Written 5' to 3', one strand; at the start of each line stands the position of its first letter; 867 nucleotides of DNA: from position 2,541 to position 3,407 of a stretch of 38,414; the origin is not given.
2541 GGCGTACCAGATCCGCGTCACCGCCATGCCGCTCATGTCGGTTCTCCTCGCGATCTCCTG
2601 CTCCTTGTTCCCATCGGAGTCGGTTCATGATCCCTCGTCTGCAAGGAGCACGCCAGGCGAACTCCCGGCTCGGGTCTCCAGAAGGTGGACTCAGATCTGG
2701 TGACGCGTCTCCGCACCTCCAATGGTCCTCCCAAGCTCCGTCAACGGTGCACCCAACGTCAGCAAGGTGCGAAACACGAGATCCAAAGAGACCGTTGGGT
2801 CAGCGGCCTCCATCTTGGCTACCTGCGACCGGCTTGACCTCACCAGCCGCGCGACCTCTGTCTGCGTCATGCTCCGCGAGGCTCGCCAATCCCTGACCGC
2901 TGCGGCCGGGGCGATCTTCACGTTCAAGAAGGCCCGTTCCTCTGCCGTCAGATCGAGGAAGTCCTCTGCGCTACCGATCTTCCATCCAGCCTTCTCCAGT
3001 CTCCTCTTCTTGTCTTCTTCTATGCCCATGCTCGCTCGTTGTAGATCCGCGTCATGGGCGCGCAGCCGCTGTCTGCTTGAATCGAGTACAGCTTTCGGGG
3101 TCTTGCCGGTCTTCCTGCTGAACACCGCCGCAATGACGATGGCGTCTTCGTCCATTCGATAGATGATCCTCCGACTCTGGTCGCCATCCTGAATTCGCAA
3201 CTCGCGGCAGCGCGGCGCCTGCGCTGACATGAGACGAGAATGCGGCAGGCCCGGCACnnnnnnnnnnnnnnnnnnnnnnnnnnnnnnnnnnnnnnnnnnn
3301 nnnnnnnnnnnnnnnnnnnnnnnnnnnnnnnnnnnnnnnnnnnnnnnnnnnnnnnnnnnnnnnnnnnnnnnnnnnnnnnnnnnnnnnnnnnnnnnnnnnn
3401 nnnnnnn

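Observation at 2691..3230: Decayed higB toxin fused in frame to an intact higA antitoxin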

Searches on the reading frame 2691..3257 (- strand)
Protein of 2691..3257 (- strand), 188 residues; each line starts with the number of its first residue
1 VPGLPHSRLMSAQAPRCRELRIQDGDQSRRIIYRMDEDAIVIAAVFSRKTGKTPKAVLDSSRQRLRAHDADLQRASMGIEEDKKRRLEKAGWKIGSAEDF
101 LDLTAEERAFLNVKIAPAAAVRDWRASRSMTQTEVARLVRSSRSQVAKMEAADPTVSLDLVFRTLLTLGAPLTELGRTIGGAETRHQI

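Call 9: find_homologous_proteins(query=window:2691-3230:-, max_evalue=0.001)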
Query window:2691-3230:- (179 aa): 52 proteins with E <= 0.001 among 482 candidates.
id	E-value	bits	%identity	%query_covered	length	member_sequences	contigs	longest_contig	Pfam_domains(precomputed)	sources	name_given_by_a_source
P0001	1.2e-106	372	100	100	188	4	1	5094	PF05973.21,PF01381.29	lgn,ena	-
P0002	3.2e-41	159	73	59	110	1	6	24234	PF13744.13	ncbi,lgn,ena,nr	ncbi:MAG: transcriptional regulator [Gemmatimonadetes bacterium]|nr:transcriptional regulator [Gemma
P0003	3.0e-29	120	42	95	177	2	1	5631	PF01381.29,PF13560.13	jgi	jgi:ribosome-binding protein aMBF1 (putative translation factor)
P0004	3.3e-27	114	58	58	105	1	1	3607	PF13744.13,PF01381.29,PF13560.13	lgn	-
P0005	4.6e-26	110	55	53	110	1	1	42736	PF13744.13,PF01381.29,PF13560.13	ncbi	-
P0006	1.0e-24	105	54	58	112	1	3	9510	PF13744.13,PF01381.29,PF13560.13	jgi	jgi:DNA-binding XRE family transcriptional regulator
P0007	1.2e-24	105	50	60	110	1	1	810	PF13744.13,PF01381.29,PF13560.13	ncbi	-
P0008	1.5e-24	105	56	56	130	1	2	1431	PF13744.13,PF01381.29,PF13560.13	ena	-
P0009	1.6e-24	105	54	58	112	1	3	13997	PF13744.13,PF01381.29,PF13560.13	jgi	jgi:DNA-binding XRE family transcriptional regulator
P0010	1.8e-24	105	56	57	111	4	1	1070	PF01381.29,PF13560.13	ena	-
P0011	3.1e-24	104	53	56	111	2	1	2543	PF13744.13,PF01381.29,PF13560.13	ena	-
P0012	3.1e-24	104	53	60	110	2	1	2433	PF13744.13,PF01381.29,PF13560.13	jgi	jgi:predicted XRE-type DNA-binding protein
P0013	5.6e-24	103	53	58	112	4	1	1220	PF13744.13,PF01381.29,PF13560.13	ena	-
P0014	1.8e-23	101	54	57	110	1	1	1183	PF13744.13,PF01381.29,PF13560.13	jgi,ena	-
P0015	2.0e-23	101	54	57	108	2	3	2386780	PF01381.29,PF13560.13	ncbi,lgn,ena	-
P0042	7.7e-15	73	56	33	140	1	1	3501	PF05973.21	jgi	jgi:phage-related protein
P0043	2.7e-13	68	60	34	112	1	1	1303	PF05973.21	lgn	-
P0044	1.2e-12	66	55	37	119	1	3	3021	PF05973.21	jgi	-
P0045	2.6e-12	65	58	34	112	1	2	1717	PF05973.21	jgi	jgi:phage-related protein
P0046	3.9e-12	65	58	35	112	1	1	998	PF05973.21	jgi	jgi:phage-related protein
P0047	8.1e-12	64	63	30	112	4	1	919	PF05973.21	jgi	jgi:phage-related protein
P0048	8.8e-12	63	52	37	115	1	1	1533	PF05973.21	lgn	-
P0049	9.9e-12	63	55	34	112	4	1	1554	PF05973.21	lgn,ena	-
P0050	1.5e-11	63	55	35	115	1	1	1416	PF05973.21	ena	-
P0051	4.8e-11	61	53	35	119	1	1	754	PF05973.21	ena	-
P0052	3.9e-10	58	56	34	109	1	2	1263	PF05973.21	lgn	-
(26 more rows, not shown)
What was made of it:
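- Gene callers predict the fused protein (P0001, call 9).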

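Call 12: find_encoding_contigs(protein=P0002, flank=4000, max_places=6)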
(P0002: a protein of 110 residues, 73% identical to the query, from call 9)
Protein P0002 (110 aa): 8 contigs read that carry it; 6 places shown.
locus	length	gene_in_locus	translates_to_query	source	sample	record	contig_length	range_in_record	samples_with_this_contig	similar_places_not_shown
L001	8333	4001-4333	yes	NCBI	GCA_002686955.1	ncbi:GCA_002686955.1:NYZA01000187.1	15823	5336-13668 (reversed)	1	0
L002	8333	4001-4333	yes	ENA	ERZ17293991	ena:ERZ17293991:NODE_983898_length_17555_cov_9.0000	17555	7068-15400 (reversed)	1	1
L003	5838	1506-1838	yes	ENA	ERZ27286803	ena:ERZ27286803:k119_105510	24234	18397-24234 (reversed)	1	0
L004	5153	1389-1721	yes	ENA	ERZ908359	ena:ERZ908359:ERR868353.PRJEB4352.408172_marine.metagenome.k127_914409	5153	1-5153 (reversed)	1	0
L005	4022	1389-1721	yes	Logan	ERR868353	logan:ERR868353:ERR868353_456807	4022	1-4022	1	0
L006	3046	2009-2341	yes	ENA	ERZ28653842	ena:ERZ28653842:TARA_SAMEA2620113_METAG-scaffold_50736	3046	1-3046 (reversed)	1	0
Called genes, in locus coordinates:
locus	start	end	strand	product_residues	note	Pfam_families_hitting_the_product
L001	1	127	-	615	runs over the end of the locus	PF01553:Acyltransferase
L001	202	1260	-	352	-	PF04055:Radical_SAM, PF13186:SPASM (weak)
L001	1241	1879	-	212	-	PF13432:TPR_16 (faint), PF13414:TPR_11 (faint)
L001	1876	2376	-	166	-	-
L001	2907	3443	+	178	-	PF03692:CxxCxxCC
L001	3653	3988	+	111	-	PF05973:Gp49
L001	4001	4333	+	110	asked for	PF13744:HTH_37 (weak)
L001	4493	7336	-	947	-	PF13424:TPR_12 (faint), PF07719:TPR_2 (faint), PF12770:CHAT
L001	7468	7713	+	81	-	-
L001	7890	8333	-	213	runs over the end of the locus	-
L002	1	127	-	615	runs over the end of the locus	PF01553:Acyltransferase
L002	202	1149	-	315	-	PF04055:Radical_SAM, PF13186:SPASM (weak)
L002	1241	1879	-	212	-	PF13432:TPR_16 (faint), PF13414:TPR_11 (faint)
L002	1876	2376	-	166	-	-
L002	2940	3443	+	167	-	PF03692:CxxCxxCC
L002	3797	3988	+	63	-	PF05973:Gp49 (weak)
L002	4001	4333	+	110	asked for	PF13744:HTH_37 (weak)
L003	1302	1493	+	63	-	PF05973:Gp49 (weak)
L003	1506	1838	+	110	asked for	PF13744:HTH_37 (weak)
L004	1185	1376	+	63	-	PF05973:Gp49 (weak)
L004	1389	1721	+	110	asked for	PF13744:HTH_37 (weak)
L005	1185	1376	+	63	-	PF05973:Gp49 (weak)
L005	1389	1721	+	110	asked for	PF13744:HTH_37 (weak)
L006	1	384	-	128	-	?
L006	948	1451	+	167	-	PF03692:CxxCxxCC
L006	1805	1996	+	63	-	PF05973:Gp49 (weak)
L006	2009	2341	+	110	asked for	PF13744:HTH_37 (weak)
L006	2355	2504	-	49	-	-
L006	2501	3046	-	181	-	?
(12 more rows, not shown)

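Call 13: find_encoding_contigs(protein=P0003, flank=3000, max_places=3)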
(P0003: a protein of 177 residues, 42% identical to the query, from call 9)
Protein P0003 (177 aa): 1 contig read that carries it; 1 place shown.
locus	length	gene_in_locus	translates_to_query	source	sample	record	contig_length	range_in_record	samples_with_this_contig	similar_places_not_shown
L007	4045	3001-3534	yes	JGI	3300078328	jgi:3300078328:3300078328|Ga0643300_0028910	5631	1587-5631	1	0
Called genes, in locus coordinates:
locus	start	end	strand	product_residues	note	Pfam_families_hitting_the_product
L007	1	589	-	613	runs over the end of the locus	-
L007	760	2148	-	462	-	PF00291:PALP, PF00571:CBS (weak)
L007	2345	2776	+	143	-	PF13493:DUF4118 (weak)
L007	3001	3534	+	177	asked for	PF13560:HTH_31, PF01381:HTH_3 (weak)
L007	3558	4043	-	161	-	PF04250:DUF429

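Call 24: find_encoding_contigs(protein=P0001, flank=5000, max_places=4)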
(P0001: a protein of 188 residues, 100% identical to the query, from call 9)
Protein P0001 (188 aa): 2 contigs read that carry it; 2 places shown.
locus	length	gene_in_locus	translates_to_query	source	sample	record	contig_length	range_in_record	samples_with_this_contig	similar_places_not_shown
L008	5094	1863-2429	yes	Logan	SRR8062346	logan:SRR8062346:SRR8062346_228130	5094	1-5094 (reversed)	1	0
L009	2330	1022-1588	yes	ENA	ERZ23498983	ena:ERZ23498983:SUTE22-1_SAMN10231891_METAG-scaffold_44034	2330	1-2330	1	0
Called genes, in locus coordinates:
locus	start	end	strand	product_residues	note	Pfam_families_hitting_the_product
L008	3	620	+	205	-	?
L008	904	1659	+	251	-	PF17761:DUF1016_N (weak)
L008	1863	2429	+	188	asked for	PF05973:Gp49 (weak), PF01381:HTH_3 (weak)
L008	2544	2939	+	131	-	-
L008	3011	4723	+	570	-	PF13495:Phage_int_SAM_4, PF00589:Phage_integrase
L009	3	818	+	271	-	?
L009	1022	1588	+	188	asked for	PF05973:Gp49 (weak), PF01381:HTH_3 (weak)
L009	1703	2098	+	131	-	-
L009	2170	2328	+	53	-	?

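Call 36: search_protein_representatives(protein=window:2691-3257:-)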
Query: 188 residues. Proteins with E-value up to 0.001 (for the whole library): 1970; up to 1e-10: 554; up to 1e-30: 0. The best 150 are listed.
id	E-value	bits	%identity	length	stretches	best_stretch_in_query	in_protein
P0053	4.1e-28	114.9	42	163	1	19-177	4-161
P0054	5.3e-28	114.6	43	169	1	14-179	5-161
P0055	3.7e-25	105.3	51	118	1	34-147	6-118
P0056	2.1e-24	102.9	53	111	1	80-183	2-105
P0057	2.2e-24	102.8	40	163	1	28-179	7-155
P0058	3.5e-24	102.2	39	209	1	3-181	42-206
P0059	5.8e-24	101.4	54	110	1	80-179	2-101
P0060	6.1e-24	101.4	53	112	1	79-182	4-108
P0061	8.0e-24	101.0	52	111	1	80-180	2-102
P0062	8.6e-24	100.9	54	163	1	80-181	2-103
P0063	3.4e-23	98.9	53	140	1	85-179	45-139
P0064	7.4e-23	97.8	52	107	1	80-179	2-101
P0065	1.1e-22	97.3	45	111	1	80-182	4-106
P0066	1.4e-22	97.0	49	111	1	77-181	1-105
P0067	1.4e-22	96.9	49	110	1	81-187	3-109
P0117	3.5e-19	85.9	38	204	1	1-173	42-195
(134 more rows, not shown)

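Call 42: find_encoding_contigs(protein=P0058, flank=3000, max_places=3)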
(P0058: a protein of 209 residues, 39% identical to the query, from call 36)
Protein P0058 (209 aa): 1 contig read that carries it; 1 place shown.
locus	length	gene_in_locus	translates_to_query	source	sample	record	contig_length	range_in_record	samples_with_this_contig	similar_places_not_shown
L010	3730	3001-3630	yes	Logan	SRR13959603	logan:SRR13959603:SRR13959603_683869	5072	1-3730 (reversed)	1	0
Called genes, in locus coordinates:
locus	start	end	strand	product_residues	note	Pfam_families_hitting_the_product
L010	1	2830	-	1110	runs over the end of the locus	PF04257:RecC_N, PF27451:RecC_4th, PF17946:RecC_C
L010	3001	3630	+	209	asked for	PF13560:HTH_31, PF01381:HTH_3 (weak)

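Call 43: find_encoding_contigs(protein=P0057, flank=3000, max_places=3)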
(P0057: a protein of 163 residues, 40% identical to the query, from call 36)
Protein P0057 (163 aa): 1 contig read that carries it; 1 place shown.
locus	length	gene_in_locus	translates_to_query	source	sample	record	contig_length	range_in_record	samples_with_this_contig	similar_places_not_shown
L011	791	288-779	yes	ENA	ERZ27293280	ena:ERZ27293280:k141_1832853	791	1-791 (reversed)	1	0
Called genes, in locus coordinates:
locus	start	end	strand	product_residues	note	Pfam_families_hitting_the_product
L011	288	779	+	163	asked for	PF04545:Sigma70_r4 (faint), PF13744:HTH_37 (weak), PF13560:HTH_31, PF01381:HTH_3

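Call 59: predict_structure(alignment_id=A4)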
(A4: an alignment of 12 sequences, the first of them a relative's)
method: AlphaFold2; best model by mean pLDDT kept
length: 112 residues; sequences in the alignment: 12
mean_pLDDT: 82.6   pTM: 0.79
mean pLDDT of the five models: 82.6, 76.1, 70.3, 69.4, 58.4
residues with pLDDT >= 90: 31; 70-90: 65; 50-70: 14; < 50: 2
segments of 3 or more residues with pLDDT < 50: none
pLDDT, mean of each block of 10 residues (from residue 1): 72 58 86 85 77 92 88 89 82 90 90 76
secondary structure, 60 per line:
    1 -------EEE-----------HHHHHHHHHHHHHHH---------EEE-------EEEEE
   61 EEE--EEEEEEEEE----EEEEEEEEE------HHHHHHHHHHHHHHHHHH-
elements in order: E8-10 H22-36 E46-48 E56-63 E66-74 E79-87 H94-111

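Call 62: fold_search(model_id=the predicted structure, library=pdb)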
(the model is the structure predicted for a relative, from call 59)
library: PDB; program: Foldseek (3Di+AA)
matches with E <= 10: 659; with E <= 0.001: 4
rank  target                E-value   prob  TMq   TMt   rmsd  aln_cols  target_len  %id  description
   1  6af4_C                3.1e-04  1.00  0.62  0.59   4.3       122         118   23  Toxin-Antitoxin module from Streptococcus pneumoniae (released 2019-08-14)
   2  7awk                  3.3e-04  1.00  0.68  0.64   4.0       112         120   20  Crystal structure of the HigB1 toxin mutant K95A from Mycobacterium tuberculosis (Rv1955) (released 2021-11-24)
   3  6af4_A                3.5e-04  1.00  0.56  0.53   4.2        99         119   27  Toxin-Antitoxin module from Streptococcus pneumoniae (released 2019-08-14)
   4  6af4_G                5.1e-04  1.00  0.63  0.62   4.1       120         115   24  Toxin-Antitoxin module from Streptococcus pneumoniae (released 2019-08-14)
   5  7nbu_Y                1.0e-03  1.00  0.67  0.63   4.1       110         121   19  Structure of the HigB1 toxin mutant K95A from Mycobacterium tuberculosis (Rv1955) and its target, the cspA mRNA, on th (released 2022-03-02)
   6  5jaa_D                1.7e-03  1.00  0.45  0.48   5.6       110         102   13  Crystal structure of the HigBA2 toxin-antitoxin complex (released 2017-04-05)
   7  8a0x_C                3.8e-03  1.00  0.50  0.52   5.5       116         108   14  Crystal structure of the HigB2-HigA2 tetramer in complex with operator DNA (released 2023-05-03)
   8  8a0x_D                7.1e-03  0.98  0.46  0.47   5.9       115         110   13  Crystal structure of the HigB2-HigA2 tetramer in complex with operator DNA (released 2023-05-03)
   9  5ja8_G                1.5e-02  0.98  0.49  0.51   5.6       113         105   12  Crystal structure of the HigB2 toxin in complex with Nb2 (released 2017-04-05)
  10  3g5o_B                1.6e-02  0.98  0.41  0.54   5.2        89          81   19  The crystal structure of the toxin-antitoxin complex RelBE2 (Rv2865-2866) from Mycobacterium tuberculosis (released 2009-04-14)
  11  2khe_MODEL_1_A        2.7e-02  0.90  0.38  0.46   5.9        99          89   19  Solution Structure of the Bacterial Toxin Rele from Thermus Thermophilus HB8 (released 2010-03-31)
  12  9g12_B                3.0e-02  0.97  0.46  0.58   4.5        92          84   16  Mycobacterium tuberculosis RelBE1 toxin-antitoxin system; rv1247c (relB1 antitoxin), rv1246c (relE1 toxin) (released 2025-12-17)
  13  5ja9_D                3.7e-02  0.97  0.54  0.59   4.1       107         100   13  Crystal structure of the HigB2 toxin in complex with Nb6 (released 2017-04-05)
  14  3g5o_C                5.3e-02  0.84  0.36  0.45   5.7        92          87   20  The crystal structure of the toxin-antitoxin complex RelBE2 (Rv2865-2866) from Mycobacterium tuberculosis (released 2009-04-14)
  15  6x0a_A                5.7e-02  0.92  0.38  0.45   4.3        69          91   19  X-ray structure of a chimeric ParDE toxin-antitoxin complex from Mesorhizobium opportunistum (released 2020-11-25)
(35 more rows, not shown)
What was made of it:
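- On HigB / Gp49-like toxin (PF05973; RelE/ParE superfamily): The full-length relative P0045 models as E8-10, H22-36, E46-48, E56-63, E66-74, E79-87, H94-111 and hits HigB structures (calls 59, 62).
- The missing segment is E8-10 plus H22-36: calls 59, 62.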
